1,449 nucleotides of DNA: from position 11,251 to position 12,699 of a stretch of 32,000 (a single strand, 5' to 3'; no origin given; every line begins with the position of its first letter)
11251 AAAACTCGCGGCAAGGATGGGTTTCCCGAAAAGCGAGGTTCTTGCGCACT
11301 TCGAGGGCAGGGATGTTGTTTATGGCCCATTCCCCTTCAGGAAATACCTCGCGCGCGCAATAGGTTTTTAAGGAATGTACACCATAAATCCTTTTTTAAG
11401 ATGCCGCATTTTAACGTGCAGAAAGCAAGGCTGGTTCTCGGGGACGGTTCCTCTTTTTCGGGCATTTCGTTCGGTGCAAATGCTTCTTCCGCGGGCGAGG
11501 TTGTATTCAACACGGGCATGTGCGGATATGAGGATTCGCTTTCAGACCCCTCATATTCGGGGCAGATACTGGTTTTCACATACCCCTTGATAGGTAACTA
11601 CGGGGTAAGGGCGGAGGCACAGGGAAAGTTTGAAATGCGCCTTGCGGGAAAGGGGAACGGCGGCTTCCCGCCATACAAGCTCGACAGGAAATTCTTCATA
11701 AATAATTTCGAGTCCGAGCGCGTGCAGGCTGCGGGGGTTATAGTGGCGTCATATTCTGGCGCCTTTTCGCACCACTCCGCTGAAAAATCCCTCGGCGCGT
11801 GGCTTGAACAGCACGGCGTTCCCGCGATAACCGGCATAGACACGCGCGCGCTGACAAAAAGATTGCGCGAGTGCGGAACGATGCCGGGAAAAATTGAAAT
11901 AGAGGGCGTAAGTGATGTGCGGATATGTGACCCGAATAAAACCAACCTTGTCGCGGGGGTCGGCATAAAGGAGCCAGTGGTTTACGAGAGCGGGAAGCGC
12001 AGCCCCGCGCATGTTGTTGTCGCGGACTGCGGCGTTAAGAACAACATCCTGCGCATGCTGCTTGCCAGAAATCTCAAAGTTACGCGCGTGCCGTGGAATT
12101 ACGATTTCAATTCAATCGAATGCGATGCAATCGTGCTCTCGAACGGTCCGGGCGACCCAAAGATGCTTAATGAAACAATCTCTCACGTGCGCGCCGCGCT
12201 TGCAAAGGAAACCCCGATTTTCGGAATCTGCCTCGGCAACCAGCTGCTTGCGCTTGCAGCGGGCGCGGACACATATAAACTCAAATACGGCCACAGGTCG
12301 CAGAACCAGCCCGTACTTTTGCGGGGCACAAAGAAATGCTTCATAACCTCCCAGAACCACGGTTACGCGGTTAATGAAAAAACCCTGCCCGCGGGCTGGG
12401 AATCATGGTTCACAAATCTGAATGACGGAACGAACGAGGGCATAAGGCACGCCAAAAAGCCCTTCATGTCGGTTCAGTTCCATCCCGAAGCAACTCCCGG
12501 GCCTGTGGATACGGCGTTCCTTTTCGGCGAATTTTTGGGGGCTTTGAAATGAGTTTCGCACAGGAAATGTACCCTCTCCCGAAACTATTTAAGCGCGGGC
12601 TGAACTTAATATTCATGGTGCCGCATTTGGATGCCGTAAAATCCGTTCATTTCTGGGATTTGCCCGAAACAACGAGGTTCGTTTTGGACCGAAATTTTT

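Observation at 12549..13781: Free-standing double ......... endonuclease-like gene with HTH/wHTH domains wedged between carA and carB, 82 nt upstream of the carB insert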

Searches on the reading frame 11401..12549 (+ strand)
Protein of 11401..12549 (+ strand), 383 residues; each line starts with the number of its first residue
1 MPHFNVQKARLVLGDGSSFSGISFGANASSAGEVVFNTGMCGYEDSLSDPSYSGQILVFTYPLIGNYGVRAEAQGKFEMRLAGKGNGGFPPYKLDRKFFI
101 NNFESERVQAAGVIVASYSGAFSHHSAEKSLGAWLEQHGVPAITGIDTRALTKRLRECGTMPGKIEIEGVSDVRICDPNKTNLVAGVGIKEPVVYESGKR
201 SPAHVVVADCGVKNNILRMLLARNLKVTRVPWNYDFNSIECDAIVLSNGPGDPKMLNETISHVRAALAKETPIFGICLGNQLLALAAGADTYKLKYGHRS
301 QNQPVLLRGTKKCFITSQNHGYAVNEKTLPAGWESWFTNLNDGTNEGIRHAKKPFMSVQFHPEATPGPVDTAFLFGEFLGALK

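Call 3: search_protein_families(library=pfam, proteins=[window:11401-12549:+], max_evalue=0.1)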
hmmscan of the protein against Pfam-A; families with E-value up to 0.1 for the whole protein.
window:11401-12549:+ (383 aa): 4 families
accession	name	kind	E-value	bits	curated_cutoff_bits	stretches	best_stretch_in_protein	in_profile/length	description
PF00117.34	GATase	-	1.1e-54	185.4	22.8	1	206-379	1-188/190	Glutamine amidotransferase class-I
PF00988.28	CPSase_sm_chain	-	2.6e-46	157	27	1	11-165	1-126/126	Carbamoyl-phosphate synthase small chain, CPSase domain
PF07722.19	Peptidase_C26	-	9.3e-09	35.8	20.5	1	260-293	95-128/219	Peptidase C26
PF01965.30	DJ-1_PfpI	-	0.017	15.4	26.6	1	235-286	56-110/165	DJ-1/PfpI family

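Call 56: find_homologous_proteins(query=window:11401-12549:+, max_evalue=1e-60)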
Query window:11401-12549:+ (383 aa): 7999 proteins with E <= 1e-60 among 8000 candidates; the best 120 are listed.
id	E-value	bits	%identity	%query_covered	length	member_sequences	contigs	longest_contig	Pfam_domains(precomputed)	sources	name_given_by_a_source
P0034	1.4e-261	885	100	100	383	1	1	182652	PF07722.20,PF00117.35,PF00988.29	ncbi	ncbi:MAG: glutamine-hydrolyzing carbamoyl-phosphate synthase small subunit [Candidatus Diapherotrite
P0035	1.8e-226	769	86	100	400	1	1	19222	PF07722.20,PF00117.35,PF00988.29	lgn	-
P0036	1.0e-195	668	77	100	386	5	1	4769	PF07722.20,PF00117.35,PF00988.29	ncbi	ncbi:MAG: glutamine-hydrolyzing carbamoyl-phosphate synthase small subunit [Candidatus Diapherotrite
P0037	2.8e-143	496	61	98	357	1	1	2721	PF07722.20,PF00117.35,PF00988.29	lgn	-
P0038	8.4e-143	494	61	98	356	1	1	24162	PF07722.20,PF00117.35,PF00988.29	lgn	-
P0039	1.3e-141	490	61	98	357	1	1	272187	PF07722.20,PF00117.35,PF00988.29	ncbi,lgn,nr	ncbi:MAG: glutamine-hydrolyzing carbamoyl-phosphate synthase small subunit [Candidatus Woesearchaeot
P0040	1.6e-141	490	61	100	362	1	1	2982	PF07722.20,PF00117.35,PF00988.29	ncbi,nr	ncbi:MAG: glutamine-hydrolyzing carbamoyl-phosphate synthase small subunit [Candidatus Diapherotrite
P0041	1.8e-141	490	60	98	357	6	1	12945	PF07722.20,PF00117.35,PF00988.29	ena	-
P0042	3.0e-141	489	59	98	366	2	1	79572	PF07722.20,PF00117.35,PF00988.29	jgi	-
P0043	8.2e-141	488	60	98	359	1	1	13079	PF07722.20,PF00117.35,PF00988.29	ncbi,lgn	-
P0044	9.1e-141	487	61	98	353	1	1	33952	PF07722.20,PF00117.35,PF00988.29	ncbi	-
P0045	9.2e-141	487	62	99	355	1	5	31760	PF07722.20,PF00117.35,PF00988.29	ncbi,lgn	-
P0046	1.1e-140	487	60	98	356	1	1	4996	PF07722.20,PF00117.35,PF00988.29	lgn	-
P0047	3.0e-140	486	59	99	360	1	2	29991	PF07722.20,PF00117.35,PF00988.29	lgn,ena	-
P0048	1.0e-139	484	62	98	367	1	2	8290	PF07722.20,PF00117.35,PF00988.29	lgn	-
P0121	1.0e-135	471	57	97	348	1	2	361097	PF07722.20,PF00117.35,PF00988.29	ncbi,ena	ncbi:MAG: glutamine-hydrolyzing carbamoyl-phosphate synthase small subunit [Nanoarchaeota archaeon]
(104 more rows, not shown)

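Call 57: find_encoding_contigs(protein=P0035, flank=5000, max_places=2)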
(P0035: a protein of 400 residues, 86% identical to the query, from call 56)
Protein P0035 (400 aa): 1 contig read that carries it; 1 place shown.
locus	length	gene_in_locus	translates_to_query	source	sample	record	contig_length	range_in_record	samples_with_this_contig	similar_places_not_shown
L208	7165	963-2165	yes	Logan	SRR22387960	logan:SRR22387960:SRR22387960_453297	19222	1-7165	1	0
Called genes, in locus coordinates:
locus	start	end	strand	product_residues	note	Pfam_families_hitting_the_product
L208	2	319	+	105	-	?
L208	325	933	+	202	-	-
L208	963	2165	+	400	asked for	PF00988:CPSase_sm_chain, PF00117:GATase, PF07722:Peptidase_C26 (weak)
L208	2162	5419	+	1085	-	PF25596:CPSase_L_D1, PF02786:CPSase_L_D2, PF02222:ATP-grasp, PF07478:Dala_Dala_lig_C, PF02787:CPSase_L_D3, PF25596:CPSase_L_D1, PF02222:ATP-grasp, PF02786:CPSase_L_D2, +4 more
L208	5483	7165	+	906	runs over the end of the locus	PF00133:tRNA-synt_1, PF01406:tRNA-synt_1e (faint), PF09334:tRNA-synt_1g, PF13603:tRNA-synt_1_2, PF00133:tRNA-synt_1, PF08264:Anticodon_1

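Call 58: find_encoding_contigs(protein=P0036, flank=5000, max_places=2)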
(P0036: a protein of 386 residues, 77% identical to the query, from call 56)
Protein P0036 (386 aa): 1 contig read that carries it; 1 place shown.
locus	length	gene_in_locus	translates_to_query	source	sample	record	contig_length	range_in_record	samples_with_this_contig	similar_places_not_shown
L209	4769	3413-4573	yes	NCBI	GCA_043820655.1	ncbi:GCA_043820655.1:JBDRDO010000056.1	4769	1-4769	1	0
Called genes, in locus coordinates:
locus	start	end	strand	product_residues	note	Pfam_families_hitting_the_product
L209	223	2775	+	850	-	PF01411:tRNA-synt_2c, PF07973:tRNA_SAD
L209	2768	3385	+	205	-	-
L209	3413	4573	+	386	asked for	PF00988:CPSase_sm_chain, PF00117:GATase, PF07722:Peptidase_C26 (faint)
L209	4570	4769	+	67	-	?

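Call 60: find_encoding_contigs(protein=P0039, flank=4000, max_places=1)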
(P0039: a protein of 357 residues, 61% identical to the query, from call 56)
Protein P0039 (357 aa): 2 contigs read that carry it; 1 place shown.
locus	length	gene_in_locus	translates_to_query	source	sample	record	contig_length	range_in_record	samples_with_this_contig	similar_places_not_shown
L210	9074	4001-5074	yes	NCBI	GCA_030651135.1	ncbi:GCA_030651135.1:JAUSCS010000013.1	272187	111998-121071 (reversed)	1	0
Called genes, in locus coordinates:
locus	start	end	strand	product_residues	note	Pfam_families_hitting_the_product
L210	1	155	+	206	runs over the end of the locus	PF02572:CobA_CobO_BtuR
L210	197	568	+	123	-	PF02915:Rubrerythrin (faint)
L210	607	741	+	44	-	-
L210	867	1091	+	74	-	-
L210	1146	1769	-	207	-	PF24367:DUF7523 (weak)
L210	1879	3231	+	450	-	PF00696:AA_kinase, PF04768:NAT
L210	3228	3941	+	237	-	PF01118:Semialdhyde_dh, PF22698:Semialdhyde_dhC_1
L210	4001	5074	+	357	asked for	PF00988:CPSase_sm_chain, PF00117:GATase, PF07722:Peptidase_C26 (weak)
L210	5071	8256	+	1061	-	PF25596:CPSase_L_D1, PF02222:ATP-grasp, PF02786:CPSase_L_D2, PF07478:Dala_Dala_lig_C, PF02787:CPSase_L_D3, PF25596:CPSase_L_D1, PF02786:CPSase_L_D2, PF02222:ATP-grasp, +5 more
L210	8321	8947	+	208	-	-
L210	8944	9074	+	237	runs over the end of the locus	PF09970:DUF2204 (weak), PF19502:DUF6036 (weak)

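Call 61: find_encoding_contigs(protein=P0121, flank=4000, max_places=1)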
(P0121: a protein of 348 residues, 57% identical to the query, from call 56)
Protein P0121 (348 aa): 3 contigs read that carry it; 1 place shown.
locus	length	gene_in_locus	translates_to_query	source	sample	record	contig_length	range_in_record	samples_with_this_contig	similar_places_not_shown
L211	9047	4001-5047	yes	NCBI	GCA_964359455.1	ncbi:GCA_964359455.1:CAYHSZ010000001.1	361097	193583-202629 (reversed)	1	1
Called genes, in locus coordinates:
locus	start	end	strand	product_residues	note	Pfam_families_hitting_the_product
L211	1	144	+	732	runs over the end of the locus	PF00270:DEAD, PF04851:ResIII, PF14520:HHH_5 (faint), PF21210:RNA_helicase_helical, PF00271:Helicase_C, PF02732:ERCC4, PF12826:HHH_2 (weak)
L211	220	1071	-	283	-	PF05569:Peptidase_M56 (weak), PF01435:Peptidase_M48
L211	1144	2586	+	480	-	-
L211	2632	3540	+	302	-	PF02729:OTCace_N, PF00185:OTCace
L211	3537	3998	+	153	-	PF01948:PyrI, PF02748:PyrI_C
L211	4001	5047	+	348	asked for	PF00988:CPSase_sm_chain, PF00117:GATase, PF07722:Peptidase_C26 (faint)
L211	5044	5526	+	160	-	PF00293:NUDIX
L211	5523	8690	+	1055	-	PF25596:CPSase_L_D1, PF02786:CPSase_L_D2, PF07478:Dala_Dala_lig_C, PF02787:CPSase_L_D3, PF25596:CPSase_L_D1, PF02786:CPSase_L_D2, PF02222:ATP-grasp, PF15632:ATPgrasp_Ter, +3 more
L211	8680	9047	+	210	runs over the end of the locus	PF00156:Pribosyltran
